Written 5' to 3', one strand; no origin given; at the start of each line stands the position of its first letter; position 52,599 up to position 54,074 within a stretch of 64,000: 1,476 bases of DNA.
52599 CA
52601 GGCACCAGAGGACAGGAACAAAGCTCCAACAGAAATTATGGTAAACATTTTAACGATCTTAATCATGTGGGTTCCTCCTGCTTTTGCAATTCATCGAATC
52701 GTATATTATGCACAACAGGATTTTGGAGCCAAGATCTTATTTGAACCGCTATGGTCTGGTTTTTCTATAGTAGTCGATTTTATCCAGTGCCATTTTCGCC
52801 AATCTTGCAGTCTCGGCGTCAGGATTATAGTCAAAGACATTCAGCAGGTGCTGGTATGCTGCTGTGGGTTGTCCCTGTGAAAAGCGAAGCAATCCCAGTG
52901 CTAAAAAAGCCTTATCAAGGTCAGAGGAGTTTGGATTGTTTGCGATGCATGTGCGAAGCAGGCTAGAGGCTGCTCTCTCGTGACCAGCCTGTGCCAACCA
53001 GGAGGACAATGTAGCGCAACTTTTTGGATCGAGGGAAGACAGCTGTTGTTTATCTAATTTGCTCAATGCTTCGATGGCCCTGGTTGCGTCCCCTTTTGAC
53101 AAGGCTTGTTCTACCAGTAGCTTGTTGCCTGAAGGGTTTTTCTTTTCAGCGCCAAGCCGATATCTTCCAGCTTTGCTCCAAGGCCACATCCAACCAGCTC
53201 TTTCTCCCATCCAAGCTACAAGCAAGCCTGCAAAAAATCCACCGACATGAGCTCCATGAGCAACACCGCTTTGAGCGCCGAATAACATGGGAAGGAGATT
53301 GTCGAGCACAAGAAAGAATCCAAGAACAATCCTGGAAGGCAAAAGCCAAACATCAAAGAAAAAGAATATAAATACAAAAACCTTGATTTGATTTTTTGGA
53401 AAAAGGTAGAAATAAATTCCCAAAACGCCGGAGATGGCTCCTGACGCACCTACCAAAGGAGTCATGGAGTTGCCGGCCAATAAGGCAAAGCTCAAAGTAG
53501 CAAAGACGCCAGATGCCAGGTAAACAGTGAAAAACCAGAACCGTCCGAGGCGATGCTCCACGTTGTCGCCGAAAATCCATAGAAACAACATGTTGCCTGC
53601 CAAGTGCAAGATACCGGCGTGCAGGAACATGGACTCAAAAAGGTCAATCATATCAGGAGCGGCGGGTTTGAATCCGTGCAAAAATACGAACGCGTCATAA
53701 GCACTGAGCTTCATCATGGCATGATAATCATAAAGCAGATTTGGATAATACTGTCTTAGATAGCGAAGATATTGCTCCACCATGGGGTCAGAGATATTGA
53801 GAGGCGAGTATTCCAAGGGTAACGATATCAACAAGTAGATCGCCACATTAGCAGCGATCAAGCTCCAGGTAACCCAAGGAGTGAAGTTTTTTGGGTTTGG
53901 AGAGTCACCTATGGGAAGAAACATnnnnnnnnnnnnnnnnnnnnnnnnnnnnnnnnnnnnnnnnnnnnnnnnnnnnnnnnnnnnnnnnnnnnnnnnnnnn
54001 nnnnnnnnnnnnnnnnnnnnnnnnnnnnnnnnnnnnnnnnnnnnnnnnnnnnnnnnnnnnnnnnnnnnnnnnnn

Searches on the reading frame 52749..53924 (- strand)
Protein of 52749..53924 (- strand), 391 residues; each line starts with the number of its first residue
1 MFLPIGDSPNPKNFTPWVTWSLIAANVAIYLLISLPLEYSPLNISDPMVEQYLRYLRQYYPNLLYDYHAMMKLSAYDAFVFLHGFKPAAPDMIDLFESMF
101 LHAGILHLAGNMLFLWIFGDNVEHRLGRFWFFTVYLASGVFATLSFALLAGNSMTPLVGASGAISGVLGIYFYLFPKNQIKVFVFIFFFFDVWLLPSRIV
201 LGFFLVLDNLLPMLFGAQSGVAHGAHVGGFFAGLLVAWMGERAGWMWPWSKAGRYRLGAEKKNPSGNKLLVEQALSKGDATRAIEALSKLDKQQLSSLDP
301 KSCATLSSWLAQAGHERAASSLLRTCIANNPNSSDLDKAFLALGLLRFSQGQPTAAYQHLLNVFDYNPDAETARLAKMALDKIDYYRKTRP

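Call 43: search_protein_families(library=pfam, proteins=[window:52749-53924:-], max_evalue=0.001)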
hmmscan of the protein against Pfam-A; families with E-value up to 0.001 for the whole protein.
window:52749-53924:- (391 aa): 1 family
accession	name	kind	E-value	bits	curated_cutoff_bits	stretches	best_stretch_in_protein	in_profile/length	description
PF01694.28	Rhomboid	-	2.3e-31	109.4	22.6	1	92-239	4-139/143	Rhomboid domain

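Call 44: search_protein_families(library=ncbifam, proteins=[window:52749-53924:-], max_evalue=0.001)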
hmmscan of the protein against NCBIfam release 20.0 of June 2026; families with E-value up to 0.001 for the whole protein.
window:52749-53924:- (391 aa): 4 families
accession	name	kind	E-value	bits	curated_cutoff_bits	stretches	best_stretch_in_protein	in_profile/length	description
TIGR04239.1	rhombo_GlpG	equivalog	1.6e-09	37.9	250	1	89-241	132-269/271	rhomboid family intramembrane serine protease GlpG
TIGR02917.1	PEP_TPR_lipo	equivalog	1.4e-06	26.5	312.2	1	262-376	327-436/899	XrtA/PEP-CTERM system TPR-repeat protein PrsT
NF008155.0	PRK10907.1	equivalog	7.2e-05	22.3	335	1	95-242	138-270/276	rhomboid family intramembrane serine protease GlpG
TIGR03902.1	rhom_GG_sort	equivalog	0.00033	20.7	84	1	97-237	21-153/154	rhombosortase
